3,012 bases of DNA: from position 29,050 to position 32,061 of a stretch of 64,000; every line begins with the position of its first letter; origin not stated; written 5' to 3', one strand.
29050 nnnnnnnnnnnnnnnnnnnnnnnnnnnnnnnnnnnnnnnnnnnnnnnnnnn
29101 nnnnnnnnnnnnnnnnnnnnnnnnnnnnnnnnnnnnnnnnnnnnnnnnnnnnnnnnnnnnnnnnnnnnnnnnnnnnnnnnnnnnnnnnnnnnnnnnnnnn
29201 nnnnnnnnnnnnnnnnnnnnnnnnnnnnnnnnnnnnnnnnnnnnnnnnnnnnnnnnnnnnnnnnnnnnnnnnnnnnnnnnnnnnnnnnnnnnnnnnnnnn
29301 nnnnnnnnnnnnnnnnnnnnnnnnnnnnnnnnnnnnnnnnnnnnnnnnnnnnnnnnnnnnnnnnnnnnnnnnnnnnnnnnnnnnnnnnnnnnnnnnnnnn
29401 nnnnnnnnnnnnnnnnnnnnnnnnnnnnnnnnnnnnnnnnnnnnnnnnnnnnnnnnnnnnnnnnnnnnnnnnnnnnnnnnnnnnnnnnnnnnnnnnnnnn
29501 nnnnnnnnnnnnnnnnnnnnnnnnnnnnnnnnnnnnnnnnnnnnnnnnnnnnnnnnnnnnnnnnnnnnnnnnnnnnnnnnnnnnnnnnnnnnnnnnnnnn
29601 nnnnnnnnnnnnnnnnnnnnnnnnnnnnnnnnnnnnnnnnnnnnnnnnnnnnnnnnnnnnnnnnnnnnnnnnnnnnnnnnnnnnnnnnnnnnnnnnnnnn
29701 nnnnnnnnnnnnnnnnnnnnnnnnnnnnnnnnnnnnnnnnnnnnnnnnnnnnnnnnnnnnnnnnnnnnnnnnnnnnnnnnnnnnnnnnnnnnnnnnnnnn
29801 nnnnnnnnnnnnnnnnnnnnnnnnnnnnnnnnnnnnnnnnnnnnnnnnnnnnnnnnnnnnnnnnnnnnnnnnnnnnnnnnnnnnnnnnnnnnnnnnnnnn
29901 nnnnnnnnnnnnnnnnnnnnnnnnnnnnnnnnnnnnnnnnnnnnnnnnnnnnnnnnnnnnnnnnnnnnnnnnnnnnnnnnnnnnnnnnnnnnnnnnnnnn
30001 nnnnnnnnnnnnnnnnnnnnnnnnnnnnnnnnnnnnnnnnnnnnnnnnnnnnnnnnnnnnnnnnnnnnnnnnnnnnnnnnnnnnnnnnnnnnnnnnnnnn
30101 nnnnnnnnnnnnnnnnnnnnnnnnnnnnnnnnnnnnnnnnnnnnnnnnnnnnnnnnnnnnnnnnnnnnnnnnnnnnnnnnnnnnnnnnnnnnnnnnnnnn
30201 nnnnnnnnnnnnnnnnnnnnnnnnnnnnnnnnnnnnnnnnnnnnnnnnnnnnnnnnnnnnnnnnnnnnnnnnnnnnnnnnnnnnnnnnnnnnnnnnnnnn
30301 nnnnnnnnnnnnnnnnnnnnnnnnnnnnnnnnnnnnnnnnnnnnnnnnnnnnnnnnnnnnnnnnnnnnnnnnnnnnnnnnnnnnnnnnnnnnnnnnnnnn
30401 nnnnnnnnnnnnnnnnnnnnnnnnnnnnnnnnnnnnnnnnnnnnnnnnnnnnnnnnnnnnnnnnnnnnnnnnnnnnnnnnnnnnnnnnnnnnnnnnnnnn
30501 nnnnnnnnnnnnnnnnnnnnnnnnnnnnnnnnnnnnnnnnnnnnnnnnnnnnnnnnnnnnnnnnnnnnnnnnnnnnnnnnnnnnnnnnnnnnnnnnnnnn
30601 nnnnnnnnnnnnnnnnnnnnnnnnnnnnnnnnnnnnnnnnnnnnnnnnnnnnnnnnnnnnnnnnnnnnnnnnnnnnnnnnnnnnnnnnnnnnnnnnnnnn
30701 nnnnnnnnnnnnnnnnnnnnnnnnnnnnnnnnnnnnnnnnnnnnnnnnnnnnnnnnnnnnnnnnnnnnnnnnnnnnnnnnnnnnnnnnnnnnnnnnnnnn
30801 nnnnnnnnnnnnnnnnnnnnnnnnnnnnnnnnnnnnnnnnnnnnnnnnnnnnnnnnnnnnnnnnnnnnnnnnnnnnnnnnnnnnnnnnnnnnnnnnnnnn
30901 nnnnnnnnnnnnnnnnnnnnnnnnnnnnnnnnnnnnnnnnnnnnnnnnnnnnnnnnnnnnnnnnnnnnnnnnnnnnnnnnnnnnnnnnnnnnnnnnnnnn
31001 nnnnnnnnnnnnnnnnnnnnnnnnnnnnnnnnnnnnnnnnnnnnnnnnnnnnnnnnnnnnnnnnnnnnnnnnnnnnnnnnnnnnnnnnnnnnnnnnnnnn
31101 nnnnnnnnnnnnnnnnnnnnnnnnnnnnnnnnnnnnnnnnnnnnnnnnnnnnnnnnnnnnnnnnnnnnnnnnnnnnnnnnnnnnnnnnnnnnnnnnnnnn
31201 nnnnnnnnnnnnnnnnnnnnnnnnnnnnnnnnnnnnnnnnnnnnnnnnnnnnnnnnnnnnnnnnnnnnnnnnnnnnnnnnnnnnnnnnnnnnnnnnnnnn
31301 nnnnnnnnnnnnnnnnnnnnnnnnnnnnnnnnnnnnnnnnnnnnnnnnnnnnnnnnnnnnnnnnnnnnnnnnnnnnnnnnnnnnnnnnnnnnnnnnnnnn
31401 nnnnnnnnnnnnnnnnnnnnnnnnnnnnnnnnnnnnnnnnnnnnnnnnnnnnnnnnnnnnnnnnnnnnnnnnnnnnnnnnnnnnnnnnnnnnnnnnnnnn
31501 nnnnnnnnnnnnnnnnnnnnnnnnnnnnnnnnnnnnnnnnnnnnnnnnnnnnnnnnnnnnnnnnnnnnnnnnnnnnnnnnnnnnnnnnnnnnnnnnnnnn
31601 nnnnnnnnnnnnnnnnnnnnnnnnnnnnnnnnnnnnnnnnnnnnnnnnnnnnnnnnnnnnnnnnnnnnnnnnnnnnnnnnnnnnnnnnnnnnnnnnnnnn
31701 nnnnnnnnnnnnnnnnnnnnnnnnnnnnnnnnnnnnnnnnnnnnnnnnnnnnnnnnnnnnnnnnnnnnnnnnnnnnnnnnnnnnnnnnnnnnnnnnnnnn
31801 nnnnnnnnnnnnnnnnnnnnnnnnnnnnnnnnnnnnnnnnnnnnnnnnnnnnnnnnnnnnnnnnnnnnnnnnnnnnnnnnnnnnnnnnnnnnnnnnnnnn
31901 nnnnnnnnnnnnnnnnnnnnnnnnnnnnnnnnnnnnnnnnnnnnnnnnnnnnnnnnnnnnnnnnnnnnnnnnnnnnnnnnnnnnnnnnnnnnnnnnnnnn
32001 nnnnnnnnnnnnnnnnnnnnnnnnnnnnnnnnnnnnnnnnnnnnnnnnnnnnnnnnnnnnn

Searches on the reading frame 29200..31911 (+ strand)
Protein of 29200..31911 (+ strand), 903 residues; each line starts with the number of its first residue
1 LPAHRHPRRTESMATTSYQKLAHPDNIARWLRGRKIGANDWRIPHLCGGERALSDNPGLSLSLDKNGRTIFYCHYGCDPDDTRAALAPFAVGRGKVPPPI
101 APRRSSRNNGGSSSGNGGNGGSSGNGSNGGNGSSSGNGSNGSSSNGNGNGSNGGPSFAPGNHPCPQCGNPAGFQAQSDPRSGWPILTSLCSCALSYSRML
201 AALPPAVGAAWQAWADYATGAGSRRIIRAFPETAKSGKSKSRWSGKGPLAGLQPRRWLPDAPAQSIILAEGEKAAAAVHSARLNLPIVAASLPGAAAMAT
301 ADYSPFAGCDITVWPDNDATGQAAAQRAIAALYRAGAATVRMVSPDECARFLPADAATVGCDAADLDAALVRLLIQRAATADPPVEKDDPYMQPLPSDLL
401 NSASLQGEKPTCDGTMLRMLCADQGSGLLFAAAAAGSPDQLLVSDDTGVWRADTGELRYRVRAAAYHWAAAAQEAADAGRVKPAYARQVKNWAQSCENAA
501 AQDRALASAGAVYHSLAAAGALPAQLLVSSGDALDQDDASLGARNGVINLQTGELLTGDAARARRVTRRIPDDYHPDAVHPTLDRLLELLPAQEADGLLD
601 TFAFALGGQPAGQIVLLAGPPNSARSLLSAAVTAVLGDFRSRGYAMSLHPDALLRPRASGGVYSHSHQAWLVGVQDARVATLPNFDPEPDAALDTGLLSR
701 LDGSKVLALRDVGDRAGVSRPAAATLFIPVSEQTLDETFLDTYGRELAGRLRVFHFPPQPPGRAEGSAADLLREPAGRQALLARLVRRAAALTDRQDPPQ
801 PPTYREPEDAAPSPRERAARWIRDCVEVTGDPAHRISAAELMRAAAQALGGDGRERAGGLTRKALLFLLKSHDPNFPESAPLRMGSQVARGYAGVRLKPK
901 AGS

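Call 8: search_protein_families(library=pfam, proteins=[window:29200-31911:+], max_evalue=0.01)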
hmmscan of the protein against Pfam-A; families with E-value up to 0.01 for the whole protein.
window:29200-31911:+ (903 aa): 2 families
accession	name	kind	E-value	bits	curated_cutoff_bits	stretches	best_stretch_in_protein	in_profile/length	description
PF08706.16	D5_N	-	5.6e-09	36.9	22.4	1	446-588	25-141/145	D5 N terminal like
PF13362.12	Toprim_3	-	0.00012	22.9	27.2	1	266-341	2-76/95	Toprim domain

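Call 14: search_protein_families(library=phrogs, proteins=[window:29200-31911:+], max_evalue=0.01)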
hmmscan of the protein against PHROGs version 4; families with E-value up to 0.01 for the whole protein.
window:29200-31911:+ (903 aa): 7 families
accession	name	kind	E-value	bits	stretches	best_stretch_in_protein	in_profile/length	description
phrog_6088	-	DNA, RNA and nucleotide metabolism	1.1e-18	68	1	263-639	187-533/772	DNA primase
phrog_1156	-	DNA, RNA and nucleotide metabolism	3.4e-15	56.6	1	398-638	352-584/855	DNA primase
phrog_2478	-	DNA, RNA and nucleotide metabolism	4.8e-06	26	1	466-843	432-794/854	DNA polymerase/primase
phrog_849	-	DNA, RNA and nucleotide metabolism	7.6e-06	26.1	1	260-358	235-334/435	DNA primase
phrog_239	-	DNA, RNA and nucleotide metabolism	1.4e-05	25.3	1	265-343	195-283/801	DNA primase/helicase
phrog_47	-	DNA, RNA and nucleotide metabolism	0.00025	20.7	1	263-347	232-307/947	DNA primase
phrog_16950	-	DNA, RNA and nucleotide metabolism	0.0011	18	1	493-594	435-533/843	DNA primase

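Call 15: find_homologous_proteins(query=window:29236-31911:+, max_evalue=0.00001)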
Query window:29236-31911:+ (891 aa): 6 proteins with E <= 0.00001 among 8000 candidates.
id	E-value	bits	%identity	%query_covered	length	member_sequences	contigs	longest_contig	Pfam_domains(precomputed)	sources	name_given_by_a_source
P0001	0.0e+0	1978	100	100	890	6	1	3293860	PF08706.17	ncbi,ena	-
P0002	3.3e-69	253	30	99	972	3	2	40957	-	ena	-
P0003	4.3e-69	252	30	98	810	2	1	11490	-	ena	-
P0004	2.2e-54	204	54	5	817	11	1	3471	-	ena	-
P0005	5.5e-31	126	35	23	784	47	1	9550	-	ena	-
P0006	6.8e-29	119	36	23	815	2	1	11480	PF08706.17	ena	-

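Call 16: find_encoding_contigs(protein=P0001, flank=10000, max_places=4)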
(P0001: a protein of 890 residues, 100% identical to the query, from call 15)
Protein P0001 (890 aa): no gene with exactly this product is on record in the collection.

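Call 17: find_encoding_contigs(protein=P0002, flank=10000, max_places=4)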
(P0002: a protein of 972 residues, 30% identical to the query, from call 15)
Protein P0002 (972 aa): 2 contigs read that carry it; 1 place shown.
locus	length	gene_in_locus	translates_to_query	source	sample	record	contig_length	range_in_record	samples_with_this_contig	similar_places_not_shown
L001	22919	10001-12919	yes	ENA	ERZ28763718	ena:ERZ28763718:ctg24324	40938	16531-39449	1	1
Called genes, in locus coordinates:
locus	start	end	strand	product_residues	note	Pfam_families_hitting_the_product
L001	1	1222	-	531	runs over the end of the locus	PF00266:Aminotran_5, PF00282:Pyridoxal_deC, PF13291:ACT_4 (faint), PF01842:ACT (weak), PF22629:ACT_AHAS_ss (faint), PF01842:ACT (weak)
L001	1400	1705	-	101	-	-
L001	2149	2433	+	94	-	-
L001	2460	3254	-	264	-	-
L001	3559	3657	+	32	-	-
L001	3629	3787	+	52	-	-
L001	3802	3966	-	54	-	-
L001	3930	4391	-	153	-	-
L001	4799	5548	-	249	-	-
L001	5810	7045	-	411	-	PF09217:EcoRII-N, PF09019:EcoRII-C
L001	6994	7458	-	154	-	PF03852:Vsr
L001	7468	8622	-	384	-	PF00145:DNA_methylase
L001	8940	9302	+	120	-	-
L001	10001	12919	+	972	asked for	-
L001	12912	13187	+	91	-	-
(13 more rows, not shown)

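Call 18: find_encoding_contigs(protein=P0003, flank=10000, max_places=4)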
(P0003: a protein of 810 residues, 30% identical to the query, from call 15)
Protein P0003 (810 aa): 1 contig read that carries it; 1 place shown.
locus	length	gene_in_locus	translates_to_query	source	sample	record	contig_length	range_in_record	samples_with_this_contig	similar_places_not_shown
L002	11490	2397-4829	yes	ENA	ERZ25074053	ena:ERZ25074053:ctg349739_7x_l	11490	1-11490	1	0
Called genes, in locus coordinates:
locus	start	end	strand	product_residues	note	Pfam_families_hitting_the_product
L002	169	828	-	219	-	PF00589:Phage_integrase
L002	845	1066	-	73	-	-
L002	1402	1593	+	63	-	-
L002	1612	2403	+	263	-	-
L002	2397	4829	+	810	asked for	-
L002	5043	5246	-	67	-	-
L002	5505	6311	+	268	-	-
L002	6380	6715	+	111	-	-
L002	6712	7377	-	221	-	-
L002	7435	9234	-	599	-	PF13495:Phage_int_SAM_4 (faint), PF26655:DUF8218 (faint), PF00589:Phage_integrase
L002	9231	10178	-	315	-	PF00589:Phage_integrase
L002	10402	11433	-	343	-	-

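Call 23: list_cluster_members(proteins=[P0001])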
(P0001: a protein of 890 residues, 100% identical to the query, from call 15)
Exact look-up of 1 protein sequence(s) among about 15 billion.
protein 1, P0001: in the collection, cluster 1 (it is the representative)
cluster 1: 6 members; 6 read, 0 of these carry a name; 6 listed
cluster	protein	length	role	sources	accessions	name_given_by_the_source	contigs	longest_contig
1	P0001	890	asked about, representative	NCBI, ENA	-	-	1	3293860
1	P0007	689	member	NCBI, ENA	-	-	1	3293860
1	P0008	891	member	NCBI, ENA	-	-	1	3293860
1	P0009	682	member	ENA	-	-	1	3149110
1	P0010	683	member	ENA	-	-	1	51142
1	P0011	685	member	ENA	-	-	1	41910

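Call 24: find_encoding_contigs(protein=P0009, flank=10000, max_places=4)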
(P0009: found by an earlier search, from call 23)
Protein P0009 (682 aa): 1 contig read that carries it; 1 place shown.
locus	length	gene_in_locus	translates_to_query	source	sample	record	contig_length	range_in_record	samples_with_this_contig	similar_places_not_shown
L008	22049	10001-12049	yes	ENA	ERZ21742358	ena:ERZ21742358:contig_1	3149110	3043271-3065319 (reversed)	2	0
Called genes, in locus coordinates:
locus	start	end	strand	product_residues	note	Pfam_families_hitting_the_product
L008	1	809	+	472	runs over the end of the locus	PF01979:Amidohydro_1, PF07969:Amidohydro_3 (weak)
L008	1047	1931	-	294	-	-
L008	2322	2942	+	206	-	PF13612:DDE_Tnp_1_3 (weak), PF01609:DDE_Tnp_1 (weak)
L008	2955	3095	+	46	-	-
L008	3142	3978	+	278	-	PF01425:Amidase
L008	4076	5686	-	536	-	-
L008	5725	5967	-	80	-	-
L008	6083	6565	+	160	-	PF14280:DUF4365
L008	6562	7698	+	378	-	-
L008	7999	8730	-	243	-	PF05685:Uma2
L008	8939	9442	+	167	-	-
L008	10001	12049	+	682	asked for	PF08706:D5_N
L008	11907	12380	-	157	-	-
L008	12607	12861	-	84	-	-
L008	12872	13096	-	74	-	-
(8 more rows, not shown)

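Call 25: find_encoding_contigs(protein=P0010, flank=10000, max_places=4)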
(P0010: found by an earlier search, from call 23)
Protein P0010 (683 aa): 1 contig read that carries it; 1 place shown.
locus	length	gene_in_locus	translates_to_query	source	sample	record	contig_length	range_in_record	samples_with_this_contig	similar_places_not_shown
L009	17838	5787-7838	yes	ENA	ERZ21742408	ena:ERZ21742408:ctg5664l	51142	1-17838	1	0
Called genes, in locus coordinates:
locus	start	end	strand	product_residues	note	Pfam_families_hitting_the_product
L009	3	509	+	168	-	?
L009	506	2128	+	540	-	-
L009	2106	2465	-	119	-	-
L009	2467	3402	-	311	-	PF01972:SDH_protease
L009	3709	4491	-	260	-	PF05685:Uma2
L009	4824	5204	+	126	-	-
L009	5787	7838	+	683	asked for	PF08706:D5_N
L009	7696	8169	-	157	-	-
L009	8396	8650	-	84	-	-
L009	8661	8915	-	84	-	-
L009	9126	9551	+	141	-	-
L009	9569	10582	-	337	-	-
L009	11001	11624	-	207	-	-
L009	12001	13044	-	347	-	-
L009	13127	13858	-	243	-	PF07505:DUF5131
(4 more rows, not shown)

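Call 26: find_encoding_contigs(protein=P0011, flank=10000, max_places=4)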
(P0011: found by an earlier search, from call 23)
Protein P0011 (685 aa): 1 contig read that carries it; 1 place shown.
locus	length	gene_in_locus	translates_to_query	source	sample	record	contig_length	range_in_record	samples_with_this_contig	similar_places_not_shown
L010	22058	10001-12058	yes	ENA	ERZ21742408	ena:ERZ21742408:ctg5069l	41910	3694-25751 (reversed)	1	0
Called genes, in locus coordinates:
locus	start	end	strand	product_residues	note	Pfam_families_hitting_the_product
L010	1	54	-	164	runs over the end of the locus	-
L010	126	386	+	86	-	-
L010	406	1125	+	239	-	-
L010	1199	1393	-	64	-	-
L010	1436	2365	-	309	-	PF01555:N6_N4_Mtase, PF04471:Mrr_cat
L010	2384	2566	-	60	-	PF01555:N6_N4_Mtase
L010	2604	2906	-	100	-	-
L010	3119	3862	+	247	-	-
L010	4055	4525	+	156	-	-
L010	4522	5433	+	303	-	-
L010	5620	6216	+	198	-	-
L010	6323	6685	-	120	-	-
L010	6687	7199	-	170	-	-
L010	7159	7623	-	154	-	PF01972:SDH_protease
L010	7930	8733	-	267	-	PF05685:Uma2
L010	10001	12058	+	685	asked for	PF08706:D5_N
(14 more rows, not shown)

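Call 54: find_related_loci(query=A3, collection=metagenome_contigs, flank=4000)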
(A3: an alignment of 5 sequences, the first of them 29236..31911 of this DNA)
Query A3 (891 aa) in metagenome_contigs; peptide patterns used: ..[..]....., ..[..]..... (x = any residue, [..] = any of these).
600 stretches matched a pattern (row limit reached: there are more); 13 encode a relative of the query (tblastn E <= 1e-3); 13 distinct loci.
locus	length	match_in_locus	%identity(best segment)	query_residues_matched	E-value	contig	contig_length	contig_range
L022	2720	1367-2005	35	117-312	1e-19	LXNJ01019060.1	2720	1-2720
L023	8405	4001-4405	35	212-350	2e-8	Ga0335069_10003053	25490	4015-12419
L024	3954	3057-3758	36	44-332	2e-7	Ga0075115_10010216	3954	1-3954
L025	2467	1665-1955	38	233-331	3e-7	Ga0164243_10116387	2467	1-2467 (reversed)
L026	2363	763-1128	31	246-369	4e-7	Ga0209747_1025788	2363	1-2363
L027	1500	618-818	39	252-320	5e-7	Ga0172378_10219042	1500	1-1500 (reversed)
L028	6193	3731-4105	33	251-396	2e-6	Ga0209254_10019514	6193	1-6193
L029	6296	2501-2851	33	249-373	4e-6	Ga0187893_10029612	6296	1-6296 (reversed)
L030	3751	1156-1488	29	205-320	3e-6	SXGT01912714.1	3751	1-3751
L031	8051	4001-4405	28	169-320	5e-6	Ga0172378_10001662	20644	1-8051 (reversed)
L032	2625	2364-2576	36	236-310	6e-6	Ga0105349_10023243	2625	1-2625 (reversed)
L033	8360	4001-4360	34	196-320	1e-5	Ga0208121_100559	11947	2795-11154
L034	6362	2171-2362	40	254-320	1e-5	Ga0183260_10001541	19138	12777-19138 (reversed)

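Call 55: find_related_loci(query=A3, collection=viral_contigs, flank=4000)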
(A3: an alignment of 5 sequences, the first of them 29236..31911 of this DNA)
Query A3 (891 aa) in viral_contigs; peptide patterns used: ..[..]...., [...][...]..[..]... (x = any residue, [..] = any of these).
600 stretches matched a pattern (row limit reached: there are more); 281 encode a relative of the query (tblastn E <= 1e-3); the best 80 are kept; 80 distinct loci.
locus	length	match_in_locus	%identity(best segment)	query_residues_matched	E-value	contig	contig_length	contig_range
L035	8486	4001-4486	33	254-430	7e-13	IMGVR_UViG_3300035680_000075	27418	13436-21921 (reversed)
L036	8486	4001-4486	33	254-430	7e-13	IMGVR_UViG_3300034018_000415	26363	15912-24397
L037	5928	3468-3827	39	249-373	2e-11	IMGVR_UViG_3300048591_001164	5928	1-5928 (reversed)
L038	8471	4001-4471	33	199-352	3e-11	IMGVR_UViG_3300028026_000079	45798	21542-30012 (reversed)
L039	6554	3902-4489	32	253-437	5e-11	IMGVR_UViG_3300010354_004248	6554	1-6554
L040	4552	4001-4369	38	253-383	8e-11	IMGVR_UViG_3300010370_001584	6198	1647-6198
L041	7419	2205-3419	25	222-636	5e-13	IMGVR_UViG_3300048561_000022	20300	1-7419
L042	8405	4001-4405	33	216-356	1e-10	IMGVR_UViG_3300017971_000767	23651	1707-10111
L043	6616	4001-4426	32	249-388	1e-10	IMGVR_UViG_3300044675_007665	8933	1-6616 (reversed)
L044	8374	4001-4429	33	229-373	1e-10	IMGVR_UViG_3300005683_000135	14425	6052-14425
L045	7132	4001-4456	34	227-385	2e-10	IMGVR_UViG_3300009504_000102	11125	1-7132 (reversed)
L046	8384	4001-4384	35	253-386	3e-10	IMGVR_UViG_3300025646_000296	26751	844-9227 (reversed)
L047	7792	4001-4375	34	230-357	3e-10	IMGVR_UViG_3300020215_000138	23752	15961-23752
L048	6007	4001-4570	31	204-388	3e-10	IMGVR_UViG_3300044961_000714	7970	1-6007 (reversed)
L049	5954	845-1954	24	230-645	5e-10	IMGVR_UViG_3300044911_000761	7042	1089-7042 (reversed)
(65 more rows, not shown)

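Call 56: search_solved_structures(query=A3, max_evalue=1)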
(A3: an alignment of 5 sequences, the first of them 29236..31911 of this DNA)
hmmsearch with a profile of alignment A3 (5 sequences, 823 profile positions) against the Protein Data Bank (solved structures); distinct sequences matched with E-value up to 1: 16.
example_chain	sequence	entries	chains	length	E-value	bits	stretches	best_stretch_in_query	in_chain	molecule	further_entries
8xj8_A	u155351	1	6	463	9.2e-09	37.7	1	470-682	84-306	Monkeypox virus E5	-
8apl_A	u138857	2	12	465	9.3e-09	37.7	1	470-682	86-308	Primase D5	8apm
10wp_D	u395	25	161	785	2.9e-08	36.1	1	470-682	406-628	Uncoating factor OPG117 | Primase D5 | Monkeypox virus E5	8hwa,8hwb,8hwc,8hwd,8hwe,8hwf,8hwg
11wz_E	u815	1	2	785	2.9e-08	36.1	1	470-682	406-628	Uncoating factor OPG117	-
9ivf_A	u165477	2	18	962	3.4e-07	32.5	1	468-771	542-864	Putative primase C962R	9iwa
8wvz_A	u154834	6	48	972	3.5e-07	32.5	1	468-771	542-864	Putative primase C962R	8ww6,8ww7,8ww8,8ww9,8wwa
8iqh_A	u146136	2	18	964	5e-07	32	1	468-772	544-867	Putative primase C962R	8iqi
6u1y_A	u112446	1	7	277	0.049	15.5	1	521-611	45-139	Mitochondrial chaperone BCS1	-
6c2u_A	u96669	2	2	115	0.1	14.4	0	547-587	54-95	phosphate-loop protein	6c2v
6uko_A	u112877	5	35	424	0.11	14.4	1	521-610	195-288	Mitochondrial chaperone BCS1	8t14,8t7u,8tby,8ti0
6ukp_A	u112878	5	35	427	0.11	14.3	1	521-610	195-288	Mitochondrial chaperone BCS1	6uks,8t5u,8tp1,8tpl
8amz_J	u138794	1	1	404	0.32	12.8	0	595-637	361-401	AAA domain-containing protein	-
22mm_C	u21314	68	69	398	0.4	12.4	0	547-656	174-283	26S proteasome regulatory subunit 8 | 26S protease regulatory subunit 8 | Isoform 2 of 26S proteasome regulatory subunit 8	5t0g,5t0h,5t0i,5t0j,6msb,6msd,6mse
12bm_C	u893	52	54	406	0.42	12.4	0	547-656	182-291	26S protease regulatory subunit 8 | 26S proteasome regulatory subunit 8 | RPT6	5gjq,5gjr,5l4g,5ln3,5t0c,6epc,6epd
5l3r_B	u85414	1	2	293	0.79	11.5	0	191-242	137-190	Cell division protein FtsY homolog, chloroplastic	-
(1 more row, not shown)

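Call 73: find_encoding_contigs(protein=P0005, flank=5000, max_places=3)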
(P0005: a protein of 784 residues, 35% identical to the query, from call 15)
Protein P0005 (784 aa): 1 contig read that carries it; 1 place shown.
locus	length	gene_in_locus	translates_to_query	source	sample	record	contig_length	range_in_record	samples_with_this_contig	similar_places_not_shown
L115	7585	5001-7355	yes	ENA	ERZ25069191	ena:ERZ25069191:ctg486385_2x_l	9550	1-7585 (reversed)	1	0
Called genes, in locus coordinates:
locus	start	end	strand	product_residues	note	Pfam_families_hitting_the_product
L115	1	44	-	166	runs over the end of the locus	-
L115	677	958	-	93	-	-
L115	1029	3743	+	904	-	PF02384:N6_Mtase (faint)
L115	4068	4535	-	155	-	-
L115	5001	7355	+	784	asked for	-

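Call 74: find_encoding_contigs(protein=P0006, flank=5000, max_places=3)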
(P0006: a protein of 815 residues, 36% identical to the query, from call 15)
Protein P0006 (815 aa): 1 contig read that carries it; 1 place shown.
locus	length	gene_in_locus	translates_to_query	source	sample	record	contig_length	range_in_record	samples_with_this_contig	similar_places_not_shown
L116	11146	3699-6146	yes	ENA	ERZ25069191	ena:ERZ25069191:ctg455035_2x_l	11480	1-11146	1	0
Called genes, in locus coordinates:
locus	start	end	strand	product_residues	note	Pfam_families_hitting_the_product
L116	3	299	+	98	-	?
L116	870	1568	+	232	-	-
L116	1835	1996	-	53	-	-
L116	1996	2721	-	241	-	-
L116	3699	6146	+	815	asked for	PF08706:D5_N (weak)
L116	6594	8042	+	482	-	PF12161:HsdM_N, PF02384:N6_Mtase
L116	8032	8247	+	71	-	-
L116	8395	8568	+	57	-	-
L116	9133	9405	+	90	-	PF09509:Hypoth_Ymh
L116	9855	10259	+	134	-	-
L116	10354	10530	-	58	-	-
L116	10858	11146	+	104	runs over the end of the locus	PF04365:BrnT_toxin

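Call 78: predict_structure(alignment_id=A3)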
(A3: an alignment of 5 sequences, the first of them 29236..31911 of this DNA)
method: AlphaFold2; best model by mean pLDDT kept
length: 891 residues; sequences in the alignment: 5
mean_pLDDT: 53.0   pTM: 0.41
mean pLDDT of the five models: 53.0, 47.6, 46.9, 46.5, 42.9
residues with pLDDT >= 90: 1; 70-90: 195; 50-70: 291; < 50: 404
segments of 3 or more residues with pLDDT < 50: 1-53, 61-149, 166-172, 181-185, 191-251, 343-349, 373-398, 411-415, 419-434, 646-650, 698-707, 724-726, 729-732, 749-752, 789-810, 816-891
pLDDT, mean of each block of 10 residues (from residue 1): 30 38 34 34 38 51 42 43 28 28 28 26 23 25 34 58 49 55 49 42 29 24 28 28 29 64 55 55 60 73 75 79 81 73 45 61 79 37 39 38 60 46 39 50 62 72 68 75 74 65 59 56 65 82 80 71 86 75 77 67 67 67 62 68 51 59 72 55 60 47 46 72 51 55 58 60 84 84 55 36 46 47 45 39 34 45 39 38 40 28
secondary structure, 60 per line:
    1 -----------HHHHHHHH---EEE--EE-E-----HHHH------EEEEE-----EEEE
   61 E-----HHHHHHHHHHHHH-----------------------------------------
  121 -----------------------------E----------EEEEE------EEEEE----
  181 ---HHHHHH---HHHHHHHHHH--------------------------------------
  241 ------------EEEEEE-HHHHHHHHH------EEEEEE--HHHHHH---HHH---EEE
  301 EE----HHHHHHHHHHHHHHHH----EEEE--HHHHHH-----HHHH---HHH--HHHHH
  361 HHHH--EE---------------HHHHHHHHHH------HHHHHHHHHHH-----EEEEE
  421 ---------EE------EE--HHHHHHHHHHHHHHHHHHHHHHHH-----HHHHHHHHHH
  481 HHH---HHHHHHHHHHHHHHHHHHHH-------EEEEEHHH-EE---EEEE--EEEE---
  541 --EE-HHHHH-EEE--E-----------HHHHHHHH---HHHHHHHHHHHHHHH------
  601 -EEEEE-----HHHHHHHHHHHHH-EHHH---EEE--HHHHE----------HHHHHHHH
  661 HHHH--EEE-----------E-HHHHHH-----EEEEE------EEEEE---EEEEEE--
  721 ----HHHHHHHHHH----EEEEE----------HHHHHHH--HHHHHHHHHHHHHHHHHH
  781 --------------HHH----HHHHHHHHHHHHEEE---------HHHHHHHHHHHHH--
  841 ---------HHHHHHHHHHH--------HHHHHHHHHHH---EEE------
elements in order (helices of 4 or more, strands of 3 or more residues): H12-19 E23-25 H37-40 E47-51 E57-61 H67-79 E161-165 E172-176 H184-189 H193-202 E253-258 H260-268 E275-280 H283-288 E298-302 H307-322 E327-330 H333-338 H344-347 H356-364 H384-393 H400-410 E416-420 H442-465 H471-483 H487-506 E514-518 E528-531 E534-537 H546-550 E552-554 H569-576 H580-594 E602-606 H612-624 E633-635 H638-641 H653-664 E667-669 H683-688 E694-698 E705-709 E713-718 H725-734 E739-743 H754-760 H763-780 H802-813 E814-816 H826-838 H850-860 H869-879 E883-885
